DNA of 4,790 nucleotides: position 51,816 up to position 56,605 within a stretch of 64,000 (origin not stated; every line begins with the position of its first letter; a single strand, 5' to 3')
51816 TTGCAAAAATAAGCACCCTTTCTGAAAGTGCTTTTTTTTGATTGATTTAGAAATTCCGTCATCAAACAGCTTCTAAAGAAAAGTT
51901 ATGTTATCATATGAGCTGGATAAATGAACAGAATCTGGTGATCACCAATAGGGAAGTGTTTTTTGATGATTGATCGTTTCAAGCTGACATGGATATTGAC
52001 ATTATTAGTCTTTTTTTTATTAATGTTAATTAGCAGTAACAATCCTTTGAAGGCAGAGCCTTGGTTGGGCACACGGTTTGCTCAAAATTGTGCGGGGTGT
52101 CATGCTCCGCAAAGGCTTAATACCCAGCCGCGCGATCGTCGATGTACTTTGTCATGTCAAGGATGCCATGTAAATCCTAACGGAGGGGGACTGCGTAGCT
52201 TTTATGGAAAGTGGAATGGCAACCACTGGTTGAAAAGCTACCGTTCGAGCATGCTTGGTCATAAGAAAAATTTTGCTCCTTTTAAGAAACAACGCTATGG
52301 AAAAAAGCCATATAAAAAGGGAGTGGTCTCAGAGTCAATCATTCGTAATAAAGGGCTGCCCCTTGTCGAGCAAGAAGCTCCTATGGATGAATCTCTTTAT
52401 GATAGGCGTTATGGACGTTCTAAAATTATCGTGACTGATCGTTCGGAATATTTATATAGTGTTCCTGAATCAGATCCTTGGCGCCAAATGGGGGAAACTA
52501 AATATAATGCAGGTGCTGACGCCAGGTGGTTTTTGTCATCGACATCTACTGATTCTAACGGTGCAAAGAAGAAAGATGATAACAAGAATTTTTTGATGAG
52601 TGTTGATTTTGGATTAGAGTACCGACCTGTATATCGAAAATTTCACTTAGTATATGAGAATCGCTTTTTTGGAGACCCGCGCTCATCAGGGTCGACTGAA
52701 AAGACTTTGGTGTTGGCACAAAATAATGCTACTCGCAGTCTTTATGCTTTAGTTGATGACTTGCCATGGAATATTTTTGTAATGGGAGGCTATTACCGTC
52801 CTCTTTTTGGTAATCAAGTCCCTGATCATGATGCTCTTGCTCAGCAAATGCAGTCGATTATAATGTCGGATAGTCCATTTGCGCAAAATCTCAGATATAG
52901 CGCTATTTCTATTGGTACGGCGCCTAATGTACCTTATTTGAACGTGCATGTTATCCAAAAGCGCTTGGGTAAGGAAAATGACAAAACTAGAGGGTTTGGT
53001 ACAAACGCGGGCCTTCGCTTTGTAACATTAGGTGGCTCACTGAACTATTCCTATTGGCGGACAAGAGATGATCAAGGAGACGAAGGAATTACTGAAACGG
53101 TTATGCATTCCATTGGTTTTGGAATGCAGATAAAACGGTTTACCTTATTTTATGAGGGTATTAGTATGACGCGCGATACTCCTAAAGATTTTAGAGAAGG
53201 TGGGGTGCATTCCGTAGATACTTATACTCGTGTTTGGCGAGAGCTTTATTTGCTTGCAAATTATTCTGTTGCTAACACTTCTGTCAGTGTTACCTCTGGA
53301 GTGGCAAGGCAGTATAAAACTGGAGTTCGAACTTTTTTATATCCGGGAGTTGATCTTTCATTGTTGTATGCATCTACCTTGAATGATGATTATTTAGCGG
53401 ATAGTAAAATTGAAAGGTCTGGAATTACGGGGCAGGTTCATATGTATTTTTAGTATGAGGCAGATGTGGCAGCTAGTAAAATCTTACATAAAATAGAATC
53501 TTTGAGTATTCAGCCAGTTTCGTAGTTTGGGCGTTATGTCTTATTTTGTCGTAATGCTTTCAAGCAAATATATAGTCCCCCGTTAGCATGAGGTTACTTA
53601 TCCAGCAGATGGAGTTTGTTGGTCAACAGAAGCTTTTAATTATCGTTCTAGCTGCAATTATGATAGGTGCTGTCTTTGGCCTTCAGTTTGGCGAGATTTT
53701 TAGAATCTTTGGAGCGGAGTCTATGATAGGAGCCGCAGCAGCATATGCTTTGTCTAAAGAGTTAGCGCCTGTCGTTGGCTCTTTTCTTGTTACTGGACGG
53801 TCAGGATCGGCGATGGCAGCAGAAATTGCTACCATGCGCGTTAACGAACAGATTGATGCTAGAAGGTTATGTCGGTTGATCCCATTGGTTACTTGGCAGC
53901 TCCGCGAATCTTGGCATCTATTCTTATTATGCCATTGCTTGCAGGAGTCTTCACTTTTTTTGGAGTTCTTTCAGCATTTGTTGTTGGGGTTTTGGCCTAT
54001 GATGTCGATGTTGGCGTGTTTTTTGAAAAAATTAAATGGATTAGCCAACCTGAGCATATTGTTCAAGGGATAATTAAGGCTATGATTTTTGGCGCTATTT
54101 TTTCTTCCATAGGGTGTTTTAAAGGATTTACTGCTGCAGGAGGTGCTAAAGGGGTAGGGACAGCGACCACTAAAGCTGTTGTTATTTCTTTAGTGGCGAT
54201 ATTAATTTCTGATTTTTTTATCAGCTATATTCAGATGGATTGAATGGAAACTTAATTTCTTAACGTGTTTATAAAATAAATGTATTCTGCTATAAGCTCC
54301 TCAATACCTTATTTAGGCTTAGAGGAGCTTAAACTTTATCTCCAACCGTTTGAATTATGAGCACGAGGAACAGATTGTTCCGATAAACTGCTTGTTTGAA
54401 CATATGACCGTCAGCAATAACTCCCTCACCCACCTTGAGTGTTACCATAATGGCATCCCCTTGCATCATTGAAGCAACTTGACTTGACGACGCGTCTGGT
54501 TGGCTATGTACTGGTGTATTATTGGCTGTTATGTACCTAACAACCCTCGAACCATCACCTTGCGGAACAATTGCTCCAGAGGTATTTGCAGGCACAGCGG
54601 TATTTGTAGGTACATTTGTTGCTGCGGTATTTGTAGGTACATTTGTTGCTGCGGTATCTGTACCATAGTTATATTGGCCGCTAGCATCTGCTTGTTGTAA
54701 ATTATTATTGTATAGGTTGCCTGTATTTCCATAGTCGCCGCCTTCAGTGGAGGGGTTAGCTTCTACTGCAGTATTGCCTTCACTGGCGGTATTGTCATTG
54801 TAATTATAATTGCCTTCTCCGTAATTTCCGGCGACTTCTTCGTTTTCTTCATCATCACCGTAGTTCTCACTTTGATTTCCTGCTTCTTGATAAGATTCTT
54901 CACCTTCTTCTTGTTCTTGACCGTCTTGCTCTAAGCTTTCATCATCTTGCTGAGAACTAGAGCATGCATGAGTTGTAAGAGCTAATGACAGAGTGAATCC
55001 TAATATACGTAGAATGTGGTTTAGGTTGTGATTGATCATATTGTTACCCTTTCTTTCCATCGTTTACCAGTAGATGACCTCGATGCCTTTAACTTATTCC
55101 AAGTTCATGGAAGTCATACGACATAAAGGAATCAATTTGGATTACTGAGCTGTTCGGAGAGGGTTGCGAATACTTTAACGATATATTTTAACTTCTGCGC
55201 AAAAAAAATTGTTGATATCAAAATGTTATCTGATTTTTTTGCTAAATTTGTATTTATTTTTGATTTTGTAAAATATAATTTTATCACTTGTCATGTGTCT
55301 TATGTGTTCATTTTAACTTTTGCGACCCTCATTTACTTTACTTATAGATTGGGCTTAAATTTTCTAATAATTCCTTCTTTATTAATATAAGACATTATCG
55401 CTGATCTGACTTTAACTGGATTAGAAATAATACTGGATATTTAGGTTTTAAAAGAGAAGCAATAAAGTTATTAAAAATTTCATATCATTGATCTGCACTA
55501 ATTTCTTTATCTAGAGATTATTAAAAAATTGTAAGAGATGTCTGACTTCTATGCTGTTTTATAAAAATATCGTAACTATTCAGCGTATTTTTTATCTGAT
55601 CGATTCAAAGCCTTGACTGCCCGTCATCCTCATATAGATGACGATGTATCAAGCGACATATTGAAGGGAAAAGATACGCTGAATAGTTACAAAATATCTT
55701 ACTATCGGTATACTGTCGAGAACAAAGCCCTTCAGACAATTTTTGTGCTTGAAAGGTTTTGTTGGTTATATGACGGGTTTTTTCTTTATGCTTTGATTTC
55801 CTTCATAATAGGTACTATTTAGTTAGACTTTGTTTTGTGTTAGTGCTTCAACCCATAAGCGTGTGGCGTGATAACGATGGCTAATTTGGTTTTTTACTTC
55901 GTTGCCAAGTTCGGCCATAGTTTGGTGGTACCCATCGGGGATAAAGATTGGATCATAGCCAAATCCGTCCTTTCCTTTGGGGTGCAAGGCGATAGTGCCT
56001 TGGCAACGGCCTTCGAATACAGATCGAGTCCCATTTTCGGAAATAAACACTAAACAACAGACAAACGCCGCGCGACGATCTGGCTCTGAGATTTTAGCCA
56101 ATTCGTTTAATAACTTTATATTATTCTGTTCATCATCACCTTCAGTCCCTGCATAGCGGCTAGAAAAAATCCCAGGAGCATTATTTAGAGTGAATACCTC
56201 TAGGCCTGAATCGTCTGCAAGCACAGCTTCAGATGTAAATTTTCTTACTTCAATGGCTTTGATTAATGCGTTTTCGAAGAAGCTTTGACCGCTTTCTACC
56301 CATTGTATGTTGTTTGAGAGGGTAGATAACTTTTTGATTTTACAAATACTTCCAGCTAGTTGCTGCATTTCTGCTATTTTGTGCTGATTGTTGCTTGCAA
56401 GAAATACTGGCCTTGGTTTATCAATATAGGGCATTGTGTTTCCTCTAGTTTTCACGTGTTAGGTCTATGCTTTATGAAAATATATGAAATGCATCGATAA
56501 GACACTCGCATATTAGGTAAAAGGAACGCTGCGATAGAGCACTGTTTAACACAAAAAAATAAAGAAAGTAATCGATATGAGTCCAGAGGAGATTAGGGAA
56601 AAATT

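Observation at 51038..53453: Met-rich cytochrome c next to an outer-membrane barrel carrying two CXXCH motifs: a possible compact porin-cytochrome module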

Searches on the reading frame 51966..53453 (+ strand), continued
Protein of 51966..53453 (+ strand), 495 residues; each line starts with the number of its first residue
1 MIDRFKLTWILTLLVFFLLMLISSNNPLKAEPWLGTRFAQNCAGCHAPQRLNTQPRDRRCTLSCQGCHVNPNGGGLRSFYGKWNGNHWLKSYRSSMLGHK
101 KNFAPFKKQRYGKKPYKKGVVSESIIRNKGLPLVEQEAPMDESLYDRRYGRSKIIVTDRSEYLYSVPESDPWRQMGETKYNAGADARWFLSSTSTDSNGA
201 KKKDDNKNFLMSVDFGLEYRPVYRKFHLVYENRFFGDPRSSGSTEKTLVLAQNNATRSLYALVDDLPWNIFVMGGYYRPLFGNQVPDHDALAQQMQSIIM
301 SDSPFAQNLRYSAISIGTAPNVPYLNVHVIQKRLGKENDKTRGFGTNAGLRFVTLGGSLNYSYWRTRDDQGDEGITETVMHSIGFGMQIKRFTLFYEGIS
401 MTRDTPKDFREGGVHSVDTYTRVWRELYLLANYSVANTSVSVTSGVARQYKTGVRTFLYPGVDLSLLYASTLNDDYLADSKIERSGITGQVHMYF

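Call 63: list_cluster_members(proteins=[P0001, P0256, P0063])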
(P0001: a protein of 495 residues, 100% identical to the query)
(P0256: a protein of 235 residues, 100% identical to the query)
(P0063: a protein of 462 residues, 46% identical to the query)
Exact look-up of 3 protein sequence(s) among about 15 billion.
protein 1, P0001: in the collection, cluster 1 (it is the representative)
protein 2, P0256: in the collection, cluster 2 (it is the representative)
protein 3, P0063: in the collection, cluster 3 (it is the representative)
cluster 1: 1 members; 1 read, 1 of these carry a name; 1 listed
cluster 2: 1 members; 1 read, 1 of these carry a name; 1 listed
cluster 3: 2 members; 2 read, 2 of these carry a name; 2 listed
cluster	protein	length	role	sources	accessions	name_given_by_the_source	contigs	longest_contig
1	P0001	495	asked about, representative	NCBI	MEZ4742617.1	MAG: hypothetical protein R3B45_09245 [Bdellovibrionota bacterium]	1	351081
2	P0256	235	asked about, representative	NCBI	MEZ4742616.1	MAG: cytochrome c [Bdellovibrionota bacterium]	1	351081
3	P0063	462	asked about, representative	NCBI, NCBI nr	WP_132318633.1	hypothetical protein [Pseudobacteriovorax antillogorgiicola]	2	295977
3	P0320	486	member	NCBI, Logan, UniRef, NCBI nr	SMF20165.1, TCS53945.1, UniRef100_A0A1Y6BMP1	hypothetical protein SAMN06296036_10714 [Pseudobacteriovorax antillogorgiicola] | Uncharacterized protein n=2 Tax=Pseudobacteriovorax antillogorgiicola TaxID=1513793 ... | hypothetical protein EDD56_107258 [Pseudobacteriovorax antillogorgiicola]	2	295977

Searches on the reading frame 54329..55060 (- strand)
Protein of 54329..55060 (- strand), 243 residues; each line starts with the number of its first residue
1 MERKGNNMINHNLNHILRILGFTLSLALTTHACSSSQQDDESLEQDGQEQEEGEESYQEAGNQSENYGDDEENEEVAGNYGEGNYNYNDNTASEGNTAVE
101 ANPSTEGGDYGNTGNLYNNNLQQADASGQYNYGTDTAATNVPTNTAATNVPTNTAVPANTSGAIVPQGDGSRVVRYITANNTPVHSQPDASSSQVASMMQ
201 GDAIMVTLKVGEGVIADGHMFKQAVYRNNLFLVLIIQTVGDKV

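Call 5: search_protein_families(library=pfam, proteins=[window:54329-55060:-], max_evalue=1)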
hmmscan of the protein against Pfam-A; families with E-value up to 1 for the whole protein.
window:54329-55060:- (243 aa): 2 families
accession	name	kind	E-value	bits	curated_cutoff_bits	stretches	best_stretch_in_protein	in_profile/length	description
PF04931.18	DNA_pol_phi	-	0.11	11.1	27.6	1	9-77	612-682/765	DNA polymerase phi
PF06213.17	CobT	-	0.29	11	26.1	1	33-78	209-253/276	Cobalamin biosynthesis protein CobT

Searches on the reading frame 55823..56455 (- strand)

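Call 52: search_protein_families(library=pfam, proteins=[window:55823-56455:-], max_evalue=0.00001)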
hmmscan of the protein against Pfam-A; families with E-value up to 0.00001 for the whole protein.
window:55823-56455:- (210 aa): 1 family
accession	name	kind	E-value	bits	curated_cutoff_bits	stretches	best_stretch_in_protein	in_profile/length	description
PF01725.21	Ham1p_like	-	1.3e-60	205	22.5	1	18-200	2-182/186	Ham1 family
